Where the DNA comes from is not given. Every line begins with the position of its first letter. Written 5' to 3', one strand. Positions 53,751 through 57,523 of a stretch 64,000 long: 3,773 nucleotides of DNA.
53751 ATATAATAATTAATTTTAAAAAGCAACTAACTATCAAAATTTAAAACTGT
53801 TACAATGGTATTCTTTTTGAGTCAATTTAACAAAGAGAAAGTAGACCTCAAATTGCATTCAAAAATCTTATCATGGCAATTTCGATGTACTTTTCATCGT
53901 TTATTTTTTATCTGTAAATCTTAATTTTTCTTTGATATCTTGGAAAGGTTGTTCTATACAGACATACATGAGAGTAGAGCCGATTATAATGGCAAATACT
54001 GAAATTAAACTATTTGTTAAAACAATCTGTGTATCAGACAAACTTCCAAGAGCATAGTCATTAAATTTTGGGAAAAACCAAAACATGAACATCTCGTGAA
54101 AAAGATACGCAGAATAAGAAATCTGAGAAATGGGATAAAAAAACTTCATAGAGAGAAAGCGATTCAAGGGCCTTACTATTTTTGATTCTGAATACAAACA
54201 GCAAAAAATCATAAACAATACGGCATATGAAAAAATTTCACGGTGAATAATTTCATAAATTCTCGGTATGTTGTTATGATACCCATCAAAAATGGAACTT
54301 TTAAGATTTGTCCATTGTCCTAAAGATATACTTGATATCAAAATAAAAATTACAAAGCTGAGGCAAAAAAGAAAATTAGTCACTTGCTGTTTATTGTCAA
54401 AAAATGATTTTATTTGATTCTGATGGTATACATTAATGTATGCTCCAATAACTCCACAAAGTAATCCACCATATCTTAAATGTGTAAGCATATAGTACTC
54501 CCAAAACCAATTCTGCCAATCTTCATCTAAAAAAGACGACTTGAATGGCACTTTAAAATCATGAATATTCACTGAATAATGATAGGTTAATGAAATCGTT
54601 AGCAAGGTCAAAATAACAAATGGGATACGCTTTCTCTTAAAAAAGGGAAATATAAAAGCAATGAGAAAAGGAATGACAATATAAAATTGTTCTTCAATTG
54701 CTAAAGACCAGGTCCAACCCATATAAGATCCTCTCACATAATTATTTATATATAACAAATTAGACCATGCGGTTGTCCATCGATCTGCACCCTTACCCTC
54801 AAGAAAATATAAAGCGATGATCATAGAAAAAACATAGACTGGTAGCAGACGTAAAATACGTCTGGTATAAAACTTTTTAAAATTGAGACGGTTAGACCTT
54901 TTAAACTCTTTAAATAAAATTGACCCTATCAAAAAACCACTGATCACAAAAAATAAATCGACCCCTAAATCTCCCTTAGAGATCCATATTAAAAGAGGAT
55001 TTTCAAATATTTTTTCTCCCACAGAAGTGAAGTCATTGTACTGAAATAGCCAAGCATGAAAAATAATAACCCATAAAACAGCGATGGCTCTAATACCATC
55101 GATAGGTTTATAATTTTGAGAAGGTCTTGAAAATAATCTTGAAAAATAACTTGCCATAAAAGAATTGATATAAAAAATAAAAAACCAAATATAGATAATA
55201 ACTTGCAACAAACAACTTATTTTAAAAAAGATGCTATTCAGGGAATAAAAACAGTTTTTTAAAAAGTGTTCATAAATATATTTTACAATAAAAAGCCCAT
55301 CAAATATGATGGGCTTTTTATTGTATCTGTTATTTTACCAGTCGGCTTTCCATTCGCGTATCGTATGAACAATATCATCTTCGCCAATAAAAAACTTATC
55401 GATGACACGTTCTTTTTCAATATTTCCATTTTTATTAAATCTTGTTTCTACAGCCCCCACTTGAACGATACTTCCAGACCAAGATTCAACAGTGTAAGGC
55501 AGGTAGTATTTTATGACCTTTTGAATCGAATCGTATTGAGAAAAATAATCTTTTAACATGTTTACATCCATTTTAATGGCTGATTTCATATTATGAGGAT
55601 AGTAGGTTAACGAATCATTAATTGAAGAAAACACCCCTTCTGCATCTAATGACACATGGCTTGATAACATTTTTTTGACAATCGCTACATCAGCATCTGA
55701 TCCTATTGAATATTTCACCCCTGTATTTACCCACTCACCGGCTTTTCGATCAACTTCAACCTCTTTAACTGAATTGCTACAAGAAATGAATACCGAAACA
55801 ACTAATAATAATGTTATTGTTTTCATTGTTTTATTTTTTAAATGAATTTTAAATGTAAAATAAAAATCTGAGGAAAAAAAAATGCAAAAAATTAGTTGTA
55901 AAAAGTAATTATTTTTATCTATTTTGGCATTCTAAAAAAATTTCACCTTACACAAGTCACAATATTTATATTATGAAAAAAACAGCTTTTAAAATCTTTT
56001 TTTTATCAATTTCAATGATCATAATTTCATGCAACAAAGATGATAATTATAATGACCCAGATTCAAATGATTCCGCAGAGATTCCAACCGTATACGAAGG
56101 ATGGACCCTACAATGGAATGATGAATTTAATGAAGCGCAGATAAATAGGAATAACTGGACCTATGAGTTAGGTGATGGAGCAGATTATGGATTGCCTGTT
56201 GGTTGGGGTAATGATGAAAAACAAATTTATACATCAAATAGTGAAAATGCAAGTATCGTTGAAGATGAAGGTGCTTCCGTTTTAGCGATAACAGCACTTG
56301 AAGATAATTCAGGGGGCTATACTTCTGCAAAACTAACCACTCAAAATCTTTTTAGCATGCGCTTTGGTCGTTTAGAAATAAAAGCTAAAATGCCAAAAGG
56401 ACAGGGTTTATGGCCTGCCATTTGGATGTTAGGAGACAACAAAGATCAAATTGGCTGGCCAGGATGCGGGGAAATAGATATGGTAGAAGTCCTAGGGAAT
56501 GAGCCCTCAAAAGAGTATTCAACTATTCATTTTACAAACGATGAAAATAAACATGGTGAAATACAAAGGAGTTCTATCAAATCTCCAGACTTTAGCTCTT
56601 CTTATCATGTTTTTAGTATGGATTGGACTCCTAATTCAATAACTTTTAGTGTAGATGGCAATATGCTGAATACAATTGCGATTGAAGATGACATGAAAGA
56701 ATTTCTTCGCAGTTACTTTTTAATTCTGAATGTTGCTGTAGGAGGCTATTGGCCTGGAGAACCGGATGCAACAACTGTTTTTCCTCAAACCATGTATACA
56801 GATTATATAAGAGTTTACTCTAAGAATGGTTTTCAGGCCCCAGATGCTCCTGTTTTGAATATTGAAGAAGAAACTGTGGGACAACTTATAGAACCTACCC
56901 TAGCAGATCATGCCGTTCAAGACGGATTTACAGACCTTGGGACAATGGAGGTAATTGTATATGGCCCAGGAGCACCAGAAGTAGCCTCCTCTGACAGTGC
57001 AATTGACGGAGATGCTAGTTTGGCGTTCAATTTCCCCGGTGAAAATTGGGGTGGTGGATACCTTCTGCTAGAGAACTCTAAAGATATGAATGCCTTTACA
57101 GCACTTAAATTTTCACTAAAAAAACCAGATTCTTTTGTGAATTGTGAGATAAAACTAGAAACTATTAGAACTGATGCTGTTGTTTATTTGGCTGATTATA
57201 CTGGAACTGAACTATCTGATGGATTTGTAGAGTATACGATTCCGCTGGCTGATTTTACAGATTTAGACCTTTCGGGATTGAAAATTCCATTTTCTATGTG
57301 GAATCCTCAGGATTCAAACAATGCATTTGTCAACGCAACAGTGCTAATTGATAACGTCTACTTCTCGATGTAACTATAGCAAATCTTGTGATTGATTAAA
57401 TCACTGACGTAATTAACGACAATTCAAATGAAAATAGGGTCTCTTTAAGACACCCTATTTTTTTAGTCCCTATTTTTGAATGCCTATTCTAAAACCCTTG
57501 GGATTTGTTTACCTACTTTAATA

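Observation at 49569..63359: Putative HxlR-controlled regulon of exported NTF2/SnoaL-like proteins and an acyltransferase, defined by a position-conserved palindrome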

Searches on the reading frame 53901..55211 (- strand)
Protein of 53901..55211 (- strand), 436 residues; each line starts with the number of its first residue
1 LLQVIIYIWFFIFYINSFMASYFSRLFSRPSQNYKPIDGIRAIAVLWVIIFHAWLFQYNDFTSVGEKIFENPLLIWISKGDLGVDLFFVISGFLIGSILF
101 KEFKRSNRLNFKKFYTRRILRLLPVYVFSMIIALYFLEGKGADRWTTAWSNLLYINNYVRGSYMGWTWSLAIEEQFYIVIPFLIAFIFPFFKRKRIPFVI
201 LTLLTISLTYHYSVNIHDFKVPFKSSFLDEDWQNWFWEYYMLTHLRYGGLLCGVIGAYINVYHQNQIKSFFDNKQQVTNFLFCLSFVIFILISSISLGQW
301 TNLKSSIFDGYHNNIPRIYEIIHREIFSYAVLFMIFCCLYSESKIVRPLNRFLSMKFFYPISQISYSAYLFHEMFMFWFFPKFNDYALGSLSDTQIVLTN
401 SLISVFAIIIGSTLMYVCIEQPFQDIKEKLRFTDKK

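Call 4: search_protein_families(library=pfam, proteins=[window:53901-55211:-], max_evalue=0.01)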
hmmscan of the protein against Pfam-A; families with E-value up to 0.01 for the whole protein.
window:53901-55211:- (436 aa): 1 family
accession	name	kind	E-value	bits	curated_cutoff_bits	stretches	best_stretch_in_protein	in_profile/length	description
PF01757.29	Acyl_transf_3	-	1.4e-32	113.5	31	1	37-416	4-325/326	Acyltransferase domain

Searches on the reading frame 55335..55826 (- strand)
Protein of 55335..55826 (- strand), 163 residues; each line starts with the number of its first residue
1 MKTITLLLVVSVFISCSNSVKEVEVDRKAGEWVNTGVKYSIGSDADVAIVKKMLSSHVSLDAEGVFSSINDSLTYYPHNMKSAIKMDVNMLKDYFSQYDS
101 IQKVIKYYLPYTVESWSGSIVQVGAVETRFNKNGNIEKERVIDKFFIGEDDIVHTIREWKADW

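Call 4: search_protein_families(library=pfam, proteins=[window:55335-55826:-], max_evalue=0.01)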
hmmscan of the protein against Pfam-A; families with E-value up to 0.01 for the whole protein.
window:55335-55826:- (163 aa): 0 families

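Call 22: search_protein_families(library=pfam, proteins=[window:55335-55826:-], max_evalue=1)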
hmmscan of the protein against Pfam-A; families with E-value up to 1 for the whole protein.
window:55335-55826:- (163 aa): 1 family
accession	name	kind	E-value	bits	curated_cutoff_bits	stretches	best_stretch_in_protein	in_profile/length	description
PF05778.17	Apo-CIII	-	0.082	13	34.1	0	18-37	27-46/69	Apolipoprotein CIII (Apo-CIII)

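Call 54: find_homologous_proteins(query=window:55335-55826:-, max_evalue=0.00001)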
Query window:55335-55826:- (163 aa): 15 proteins with E <= 0.00001 among 38 candidates.
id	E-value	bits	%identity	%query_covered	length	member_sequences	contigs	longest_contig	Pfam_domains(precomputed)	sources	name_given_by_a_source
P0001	9.8e-100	349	98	100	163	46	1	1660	-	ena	-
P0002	8.9e-87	307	87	91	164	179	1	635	-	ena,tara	tara:strand:+ start:109 stop:603 length:495 start_codon:yes stop_codon:yes gene_type:complete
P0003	1.4e-84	300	85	91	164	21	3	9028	-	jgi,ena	-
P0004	2.2e-84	299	80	100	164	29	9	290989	-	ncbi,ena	-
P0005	4.1e-84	298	83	91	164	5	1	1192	-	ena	-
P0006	1.1e-83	297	83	100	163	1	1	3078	-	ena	-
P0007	2.9e-81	289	79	91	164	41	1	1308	-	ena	-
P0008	1.7e-56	209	84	67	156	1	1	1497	-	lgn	-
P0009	2.0e-56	209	85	68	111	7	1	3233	-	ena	-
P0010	4.5e-53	198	80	65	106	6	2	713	-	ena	-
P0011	1.1e-49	187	90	60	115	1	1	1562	-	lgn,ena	-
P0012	1.9e-42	163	82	59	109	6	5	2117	-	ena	-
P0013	2.6e-42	163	47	99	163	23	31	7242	-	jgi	jgi:hypothetical protein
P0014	1.1e-40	157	84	55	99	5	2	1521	-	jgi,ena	-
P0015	2.6e-19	88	44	60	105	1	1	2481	-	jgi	jgi:hypothetical protein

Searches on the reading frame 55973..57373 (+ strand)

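Call 4: search_protein_families(library=pfam, proteins=[window:55973-57373:+], max_evalue=0.01)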
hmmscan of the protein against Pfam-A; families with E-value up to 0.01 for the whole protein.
window:55973-57373:+ (466 aa): 3 families
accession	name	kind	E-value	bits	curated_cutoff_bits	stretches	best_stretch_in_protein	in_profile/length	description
PF00722.28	Glyco_hydro_16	-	1.8e-25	89.8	22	1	85-278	5-173/175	Glycosyl hydrolases family 16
PF03935.22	SKN1_KRE6_Sbg1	-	2.1e-08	33.5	30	1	28-155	99-224/501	Beta-glucan synthesis-associated protein SKN1/KRE6/Sbg1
PF10287.16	YJL171C_Tos1_C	-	6.4e-05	23.1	27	1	147-197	121-179/228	Cell wall protein YJL171C/Tos1, C-terminal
